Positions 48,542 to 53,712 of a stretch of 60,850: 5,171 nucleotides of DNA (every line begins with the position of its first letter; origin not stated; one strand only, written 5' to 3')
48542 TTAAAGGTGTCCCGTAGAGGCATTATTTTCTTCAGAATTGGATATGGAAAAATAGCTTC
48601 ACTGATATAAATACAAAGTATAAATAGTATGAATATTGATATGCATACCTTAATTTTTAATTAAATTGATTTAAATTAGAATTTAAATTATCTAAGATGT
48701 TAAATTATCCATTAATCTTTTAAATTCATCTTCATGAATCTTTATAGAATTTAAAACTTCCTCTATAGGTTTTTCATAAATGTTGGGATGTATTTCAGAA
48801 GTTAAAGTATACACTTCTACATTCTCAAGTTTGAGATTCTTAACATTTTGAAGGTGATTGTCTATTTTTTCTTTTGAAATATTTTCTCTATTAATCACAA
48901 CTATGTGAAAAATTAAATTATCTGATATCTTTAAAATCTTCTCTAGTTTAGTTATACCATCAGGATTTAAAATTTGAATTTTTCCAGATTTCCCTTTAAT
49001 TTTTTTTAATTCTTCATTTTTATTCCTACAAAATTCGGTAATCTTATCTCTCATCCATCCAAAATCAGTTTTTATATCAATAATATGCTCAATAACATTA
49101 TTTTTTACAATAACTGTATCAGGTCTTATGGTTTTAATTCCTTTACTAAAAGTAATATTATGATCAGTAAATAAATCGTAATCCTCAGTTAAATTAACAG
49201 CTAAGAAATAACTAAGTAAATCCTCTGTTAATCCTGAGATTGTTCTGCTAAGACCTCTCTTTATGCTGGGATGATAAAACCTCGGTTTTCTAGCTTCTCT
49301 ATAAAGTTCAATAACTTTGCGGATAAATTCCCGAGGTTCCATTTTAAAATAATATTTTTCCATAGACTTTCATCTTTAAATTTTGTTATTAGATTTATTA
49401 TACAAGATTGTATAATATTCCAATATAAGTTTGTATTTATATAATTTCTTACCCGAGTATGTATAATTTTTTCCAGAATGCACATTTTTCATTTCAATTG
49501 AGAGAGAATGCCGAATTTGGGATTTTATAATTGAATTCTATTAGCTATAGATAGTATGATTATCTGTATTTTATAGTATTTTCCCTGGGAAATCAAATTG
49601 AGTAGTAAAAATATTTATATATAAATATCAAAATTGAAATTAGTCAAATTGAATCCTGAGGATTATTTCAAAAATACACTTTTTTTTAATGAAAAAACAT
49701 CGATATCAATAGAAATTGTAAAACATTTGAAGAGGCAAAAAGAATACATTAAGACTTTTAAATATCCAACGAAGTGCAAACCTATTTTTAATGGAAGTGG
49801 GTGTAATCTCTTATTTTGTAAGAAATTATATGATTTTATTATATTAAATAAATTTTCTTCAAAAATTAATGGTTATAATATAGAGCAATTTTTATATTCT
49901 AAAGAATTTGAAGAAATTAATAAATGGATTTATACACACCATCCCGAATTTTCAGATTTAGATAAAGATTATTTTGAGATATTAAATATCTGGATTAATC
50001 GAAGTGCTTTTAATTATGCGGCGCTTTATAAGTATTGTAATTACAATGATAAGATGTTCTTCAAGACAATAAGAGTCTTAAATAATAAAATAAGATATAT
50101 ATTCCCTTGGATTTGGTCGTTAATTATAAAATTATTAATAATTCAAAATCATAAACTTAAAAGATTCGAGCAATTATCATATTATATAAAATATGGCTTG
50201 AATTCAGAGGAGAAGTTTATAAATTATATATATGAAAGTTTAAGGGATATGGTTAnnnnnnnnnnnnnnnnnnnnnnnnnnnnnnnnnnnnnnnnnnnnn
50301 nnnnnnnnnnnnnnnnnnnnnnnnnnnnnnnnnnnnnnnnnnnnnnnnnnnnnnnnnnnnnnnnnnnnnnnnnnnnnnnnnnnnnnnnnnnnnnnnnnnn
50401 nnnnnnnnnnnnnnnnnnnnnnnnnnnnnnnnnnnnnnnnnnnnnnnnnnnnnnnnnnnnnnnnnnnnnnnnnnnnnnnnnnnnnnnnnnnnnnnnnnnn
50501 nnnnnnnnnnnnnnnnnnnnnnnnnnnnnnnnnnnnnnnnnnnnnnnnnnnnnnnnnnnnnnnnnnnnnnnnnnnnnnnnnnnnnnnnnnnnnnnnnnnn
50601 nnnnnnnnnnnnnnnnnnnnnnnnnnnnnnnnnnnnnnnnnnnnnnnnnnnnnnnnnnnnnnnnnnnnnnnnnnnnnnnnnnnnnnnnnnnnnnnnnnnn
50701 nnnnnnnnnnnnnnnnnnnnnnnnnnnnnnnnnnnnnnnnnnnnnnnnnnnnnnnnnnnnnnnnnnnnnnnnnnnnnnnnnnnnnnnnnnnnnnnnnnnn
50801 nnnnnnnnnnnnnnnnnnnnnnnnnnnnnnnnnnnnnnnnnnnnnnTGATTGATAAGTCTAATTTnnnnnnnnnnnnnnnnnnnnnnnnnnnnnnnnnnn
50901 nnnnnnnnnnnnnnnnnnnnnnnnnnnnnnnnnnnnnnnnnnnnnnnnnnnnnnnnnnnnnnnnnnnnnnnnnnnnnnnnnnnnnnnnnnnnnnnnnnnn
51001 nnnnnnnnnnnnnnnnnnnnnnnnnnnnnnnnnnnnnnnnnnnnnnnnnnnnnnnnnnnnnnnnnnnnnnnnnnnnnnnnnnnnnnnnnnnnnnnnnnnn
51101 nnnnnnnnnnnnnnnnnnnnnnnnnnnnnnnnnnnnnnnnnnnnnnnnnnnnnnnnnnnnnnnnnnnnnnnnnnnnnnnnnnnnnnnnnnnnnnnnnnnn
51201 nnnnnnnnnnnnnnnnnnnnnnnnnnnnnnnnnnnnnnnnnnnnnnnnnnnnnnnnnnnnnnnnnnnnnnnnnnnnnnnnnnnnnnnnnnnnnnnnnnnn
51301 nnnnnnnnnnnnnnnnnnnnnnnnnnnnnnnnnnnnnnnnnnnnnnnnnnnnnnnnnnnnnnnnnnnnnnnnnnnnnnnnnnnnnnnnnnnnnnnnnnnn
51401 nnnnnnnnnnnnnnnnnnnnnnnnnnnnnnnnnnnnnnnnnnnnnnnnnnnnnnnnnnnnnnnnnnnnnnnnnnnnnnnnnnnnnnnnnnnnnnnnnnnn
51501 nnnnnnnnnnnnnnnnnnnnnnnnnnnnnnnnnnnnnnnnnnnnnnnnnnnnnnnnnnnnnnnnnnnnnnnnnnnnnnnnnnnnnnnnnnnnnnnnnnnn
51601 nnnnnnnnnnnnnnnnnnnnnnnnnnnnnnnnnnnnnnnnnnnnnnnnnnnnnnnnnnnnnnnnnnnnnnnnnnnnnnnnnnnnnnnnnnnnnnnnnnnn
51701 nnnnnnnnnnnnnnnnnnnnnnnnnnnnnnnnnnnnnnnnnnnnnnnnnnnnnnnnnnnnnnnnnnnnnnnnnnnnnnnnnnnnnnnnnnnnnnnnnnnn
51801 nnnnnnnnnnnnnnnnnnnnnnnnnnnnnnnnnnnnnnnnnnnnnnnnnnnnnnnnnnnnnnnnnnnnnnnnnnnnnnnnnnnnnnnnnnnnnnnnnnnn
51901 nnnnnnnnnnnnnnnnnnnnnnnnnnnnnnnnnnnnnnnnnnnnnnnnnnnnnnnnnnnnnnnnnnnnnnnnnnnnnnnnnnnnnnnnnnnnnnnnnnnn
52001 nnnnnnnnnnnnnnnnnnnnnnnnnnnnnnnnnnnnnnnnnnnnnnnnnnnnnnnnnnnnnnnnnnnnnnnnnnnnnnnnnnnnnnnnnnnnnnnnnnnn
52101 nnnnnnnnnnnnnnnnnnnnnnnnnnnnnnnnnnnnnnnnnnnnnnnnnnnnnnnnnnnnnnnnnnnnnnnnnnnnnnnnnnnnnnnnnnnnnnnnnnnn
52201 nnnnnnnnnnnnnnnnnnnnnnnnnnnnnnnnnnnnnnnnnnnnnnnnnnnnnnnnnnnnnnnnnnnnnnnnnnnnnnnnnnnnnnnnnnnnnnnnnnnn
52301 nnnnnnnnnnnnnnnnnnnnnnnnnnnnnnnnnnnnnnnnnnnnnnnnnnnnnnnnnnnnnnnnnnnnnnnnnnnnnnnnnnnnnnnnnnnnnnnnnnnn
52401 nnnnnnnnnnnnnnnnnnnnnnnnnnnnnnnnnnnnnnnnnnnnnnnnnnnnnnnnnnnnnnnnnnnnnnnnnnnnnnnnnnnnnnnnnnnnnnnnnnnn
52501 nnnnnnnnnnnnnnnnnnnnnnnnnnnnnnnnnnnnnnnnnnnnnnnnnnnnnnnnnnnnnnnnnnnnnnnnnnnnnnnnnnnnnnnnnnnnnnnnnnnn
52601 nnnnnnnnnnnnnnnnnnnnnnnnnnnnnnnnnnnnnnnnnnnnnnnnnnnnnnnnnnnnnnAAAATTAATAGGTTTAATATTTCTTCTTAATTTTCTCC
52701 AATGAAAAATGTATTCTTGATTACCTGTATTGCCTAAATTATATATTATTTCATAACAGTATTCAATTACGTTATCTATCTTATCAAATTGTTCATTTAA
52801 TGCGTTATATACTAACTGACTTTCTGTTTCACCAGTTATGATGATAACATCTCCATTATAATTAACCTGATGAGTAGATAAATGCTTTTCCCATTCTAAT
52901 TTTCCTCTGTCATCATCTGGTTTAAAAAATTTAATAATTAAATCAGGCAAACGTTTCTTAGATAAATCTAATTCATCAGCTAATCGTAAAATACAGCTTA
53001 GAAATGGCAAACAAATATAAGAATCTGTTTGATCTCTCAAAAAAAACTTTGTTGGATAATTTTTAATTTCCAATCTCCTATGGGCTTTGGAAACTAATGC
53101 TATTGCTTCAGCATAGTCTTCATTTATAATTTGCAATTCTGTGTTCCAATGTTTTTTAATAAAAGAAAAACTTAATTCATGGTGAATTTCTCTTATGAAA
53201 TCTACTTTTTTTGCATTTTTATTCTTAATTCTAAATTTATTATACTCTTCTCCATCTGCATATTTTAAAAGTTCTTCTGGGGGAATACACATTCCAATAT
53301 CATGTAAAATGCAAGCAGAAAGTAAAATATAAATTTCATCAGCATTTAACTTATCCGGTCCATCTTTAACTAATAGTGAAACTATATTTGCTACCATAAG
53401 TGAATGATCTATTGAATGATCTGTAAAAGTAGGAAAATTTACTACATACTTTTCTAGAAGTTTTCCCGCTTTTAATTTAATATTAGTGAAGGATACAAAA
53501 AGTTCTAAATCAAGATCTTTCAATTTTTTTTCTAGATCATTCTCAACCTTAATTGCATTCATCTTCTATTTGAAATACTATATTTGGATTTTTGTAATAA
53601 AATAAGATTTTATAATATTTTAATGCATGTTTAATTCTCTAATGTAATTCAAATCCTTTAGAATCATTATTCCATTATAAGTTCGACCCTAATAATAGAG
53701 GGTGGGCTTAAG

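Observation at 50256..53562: HD-GHKL fusion ATPase (898 aa) in an operon with a zinc-ribbon adaptor-like protein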

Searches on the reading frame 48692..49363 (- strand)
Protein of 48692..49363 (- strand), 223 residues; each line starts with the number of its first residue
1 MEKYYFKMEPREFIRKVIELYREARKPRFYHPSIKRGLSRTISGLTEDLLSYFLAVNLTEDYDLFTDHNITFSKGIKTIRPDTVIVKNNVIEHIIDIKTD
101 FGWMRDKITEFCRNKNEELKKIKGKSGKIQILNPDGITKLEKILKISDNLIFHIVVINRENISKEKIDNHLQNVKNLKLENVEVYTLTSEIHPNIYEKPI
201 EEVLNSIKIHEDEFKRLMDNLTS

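Call 3: search_protein_families(library=pfam, proteins=[window:48692-49363:-], max_evalue=0.01)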
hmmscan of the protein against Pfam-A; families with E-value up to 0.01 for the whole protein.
window:48692-49363:- (223 aa): 0 families

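Call 4: search_protein_families(library=padloc, proteins=[window:48692-49363:-], max_evalue=0.01)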
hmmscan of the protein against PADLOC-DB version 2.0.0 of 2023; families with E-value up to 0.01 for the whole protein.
window:48692-49363:- (223 aa): 1 family
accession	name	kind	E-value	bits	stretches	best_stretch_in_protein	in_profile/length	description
PDLC01293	Cas10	-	0.00076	16.5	0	54-86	530-562/577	CAS-III; effector_LS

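Call 5: search_protein_families(library=ncbifam, proteins=[window:48692-49363:-], max_evalue=0.01)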
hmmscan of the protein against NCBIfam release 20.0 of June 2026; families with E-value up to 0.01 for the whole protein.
window:48692-49363:- (223 aa): 0 families

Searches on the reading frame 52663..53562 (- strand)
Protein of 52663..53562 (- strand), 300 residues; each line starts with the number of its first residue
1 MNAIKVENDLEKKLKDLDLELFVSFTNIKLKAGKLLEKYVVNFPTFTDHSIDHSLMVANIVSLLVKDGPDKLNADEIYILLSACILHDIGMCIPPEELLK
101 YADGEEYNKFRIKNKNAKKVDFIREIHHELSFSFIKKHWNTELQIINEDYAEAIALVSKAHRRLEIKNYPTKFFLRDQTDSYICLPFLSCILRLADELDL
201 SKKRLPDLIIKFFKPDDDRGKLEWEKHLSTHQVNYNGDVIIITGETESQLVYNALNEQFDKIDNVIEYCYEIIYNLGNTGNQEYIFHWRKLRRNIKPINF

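Call 46: search_solved_structures(query=A5, max_evalue=10, show_alignments=2)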
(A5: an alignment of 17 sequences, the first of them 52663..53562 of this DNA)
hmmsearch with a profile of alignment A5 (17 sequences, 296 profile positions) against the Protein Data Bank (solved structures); distinct sequences matched with E-value up to 10: 24.
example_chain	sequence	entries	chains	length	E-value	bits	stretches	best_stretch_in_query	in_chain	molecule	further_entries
2pq7_A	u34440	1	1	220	0.043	15.8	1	18-84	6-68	Predicted HD superfamily hydrolase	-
11he_14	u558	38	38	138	0.072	15.1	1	113-171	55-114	60S ribosomal protein L14 | eL14 | Ribosomal protein L14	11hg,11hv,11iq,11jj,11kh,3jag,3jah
9q7q_M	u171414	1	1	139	0.074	15.1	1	113-171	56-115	Large ribosomal subunit protein eL14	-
6d90_M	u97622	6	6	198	0.16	13.9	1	113-171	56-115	Large ribosomal subunit protein eL14 | L14e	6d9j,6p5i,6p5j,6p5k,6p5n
5lzs_M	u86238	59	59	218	0.2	13.7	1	113-171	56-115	eL14 | Ribosomal protein L14 | 60S ribosomal protein L14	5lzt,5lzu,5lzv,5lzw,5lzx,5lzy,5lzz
7nfx_M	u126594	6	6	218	0.2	13.7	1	113-171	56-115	60S ribosomal protein L14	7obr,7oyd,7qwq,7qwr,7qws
6swa_L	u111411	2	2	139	0.24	13.4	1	113-171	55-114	60S ribosomal protein L14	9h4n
3jaj_M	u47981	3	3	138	0.45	12.5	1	112-171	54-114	Ribosomal protein eL14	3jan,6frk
4i15_A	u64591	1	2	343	0.45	12.5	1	28-85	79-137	Class 1 phosphodiesterase PDEB1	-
4phl_A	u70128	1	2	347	0.46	12.5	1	28-85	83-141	Class 1 phosphodiesterase PDEB1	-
5g2b_A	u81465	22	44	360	0.48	12.4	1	28-85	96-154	CLASS 1 PHOSPHODIESTERASE PDEB1 | PHOSPHODIESTERASE B1 | Phosphodiesterase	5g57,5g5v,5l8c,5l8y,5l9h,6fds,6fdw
7qgg_N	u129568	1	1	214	0.59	12.1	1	113-171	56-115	60S ribosomal protein L14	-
2o6i_A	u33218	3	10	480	0.62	12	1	65-99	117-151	HD domain protein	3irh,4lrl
7cpu_LM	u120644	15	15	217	0.62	12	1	113-171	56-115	60S ribosomal protein L14 | Large ribosomal subunit protein eL14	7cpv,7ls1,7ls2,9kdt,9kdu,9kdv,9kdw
2r8q_A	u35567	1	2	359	0.77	11.7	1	32-85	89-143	Class I phosphodiesterase PDEB1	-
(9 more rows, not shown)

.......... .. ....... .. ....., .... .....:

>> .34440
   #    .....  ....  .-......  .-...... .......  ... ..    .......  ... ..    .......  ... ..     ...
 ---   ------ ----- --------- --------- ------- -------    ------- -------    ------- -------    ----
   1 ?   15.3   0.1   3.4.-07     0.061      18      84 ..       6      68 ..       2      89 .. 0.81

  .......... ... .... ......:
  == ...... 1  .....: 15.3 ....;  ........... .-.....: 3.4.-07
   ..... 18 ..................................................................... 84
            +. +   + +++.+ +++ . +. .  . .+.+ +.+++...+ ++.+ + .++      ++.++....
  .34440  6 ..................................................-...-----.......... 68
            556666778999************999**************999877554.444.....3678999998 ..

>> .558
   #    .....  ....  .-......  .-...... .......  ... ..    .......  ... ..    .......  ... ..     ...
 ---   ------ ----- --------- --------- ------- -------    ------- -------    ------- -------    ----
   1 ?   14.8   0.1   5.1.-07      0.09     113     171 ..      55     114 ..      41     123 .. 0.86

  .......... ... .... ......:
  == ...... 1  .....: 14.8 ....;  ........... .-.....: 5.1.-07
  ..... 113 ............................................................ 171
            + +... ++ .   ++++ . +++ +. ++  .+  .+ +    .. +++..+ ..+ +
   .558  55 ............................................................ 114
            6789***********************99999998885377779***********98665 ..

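Call 51: predict_structure(alignment_id=A5)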
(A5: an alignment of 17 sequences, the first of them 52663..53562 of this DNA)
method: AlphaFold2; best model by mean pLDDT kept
length: 300 residues; sequences in the alignment: 17
mean_pLDDT: 82.8   pTM: 0.86
mean pLDDT of the five models: 82.8, 82.2, 81.3, 80.9, 79.6
residues with pLDDT >= 90: 109; 70-90: 141; 50-70: 39; < 50: 11
segments of 3 or more residues with pLDDT < 50: 1-5, 207-209
pLDDT, mean of each block of 10 residues (from residue 1): 55 95 96 85 75 90 72 92 95 85 84 85 89 96 95 96 83 80 91 89 53 61 69 71 84 85 91 81 77 86
secondary structure, 60 per line:
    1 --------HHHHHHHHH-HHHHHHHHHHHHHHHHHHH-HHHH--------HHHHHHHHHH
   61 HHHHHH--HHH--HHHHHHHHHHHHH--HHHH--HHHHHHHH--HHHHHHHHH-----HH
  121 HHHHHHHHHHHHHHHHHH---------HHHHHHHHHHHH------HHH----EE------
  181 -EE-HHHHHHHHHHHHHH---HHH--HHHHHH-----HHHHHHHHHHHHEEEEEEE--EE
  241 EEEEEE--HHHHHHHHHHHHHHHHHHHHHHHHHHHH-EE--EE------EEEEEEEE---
elements in order: H9-17 H19-37 H39-42 H51-66 H74-86 H89-92 H95-102 H105-113 H119-138 H148-159 H185-198 H207-212 H218-229 E230-236 E239-246 H249-276 E290-297

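Call 54: fold_search(model_id=the predicted structure, library=pdb)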
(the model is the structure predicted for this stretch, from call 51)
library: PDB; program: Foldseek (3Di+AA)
matches with E <= 10: 342; with E <= 0.001: 7
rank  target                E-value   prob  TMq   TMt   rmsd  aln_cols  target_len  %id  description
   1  3rf0_B                8.0e-05  1.00  0.39  0.54   7.4       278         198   14  Crystal Structure of Exopolyphosphatase from Yersinia pestis (released 2011-04-27)
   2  3rf0_A                1.5e-04  1.00  0.40  0.55   7.3       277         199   13  Crystal Structure of Exopolyphosphatase from Yersinia pestis (released 2011-04-27)
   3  1u6z_A                1.6e-04  1.00  0.39  0.26   7.5       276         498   13  Structure of an E. coli Exopolyphosphatase: Insight into the processive hydrolysis of polyphosphate and its regulation (released 2005-12-06)
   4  8jgw_A                1.7e-04  1.00  0.38  0.25   7.5       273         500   12  Crystal structure of Klebsiella pneumoniae exopolyphosphatase (released 2024-05-15)
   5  1u6z_B                2.6e-04  1.00  0.38  0.25   8.0       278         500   12  Structure of an E. coli Exopolyphosphatase: Insight into the processive hydrolysis of polyphosphate and its regulation (released 2005-12-06)
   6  2flo_B                3.6e-04  1.00  0.40  0.26   7.1       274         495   13  Crystal structure of exopolyphosphatase (PPX) from E. coli O157:H7 (released 2006-06-06)
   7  2flo_A                5.0e-04  1.00  0.39  0.25   7.4       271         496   14  Crystal structure of exopolyphosphatase (PPX) from E. coli O157:H7 (released 2006-06-06)
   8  6pbz_D                1.5e-02  1.00  0.40  0.29   5.8       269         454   13  Crystal structure of Escherichia coli GppA (released 2019-11-20)
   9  3v94_C                2.5e-02  0.91  0.32  0.29  10.4       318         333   10  TcrPDEC1 catalytic domain in complex with inhibitor wyq16 (released 2012-02-22)
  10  3v93_H                2.7e-02  0.94  0.34  0.32  10.2       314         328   10  unliganded structure of TcrPDEC1 catalytic domain (released 2012-02-22)
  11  3v94_A                3.8e-02  0.98  0.35  0.32   9.0       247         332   13  TcrPDEC1 catalytic domain in complex with inhibitor wyq16 (released 2012-02-22)
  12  3v93_D                3.8e-02  0.92  0.33  0.32  10.1       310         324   11  unliganded structure of TcrPDEC1 catalytic domain (released 2012-02-22)
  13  3v93_F                5.1e-02  0.96  0.33  0.31   9.2       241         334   11  unliganded structure of TcrPDEC1 catalytic domain (released 2012-02-22)
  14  8f6i_A                6.4e-02  0.18  0.16  0.17  23.1       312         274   10  Cryo-EM structure of a Zinc-loaded symmetrical D70A mutant of the YiiP-Fab complex (released 2023-02-08)
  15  4oex                  7.0e-02  0.96  0.36  0.36   9.1       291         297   16  Crystal structure of the PDE5A1 catalytic domain in complex with novel inhibitors (released 2015-04-01)
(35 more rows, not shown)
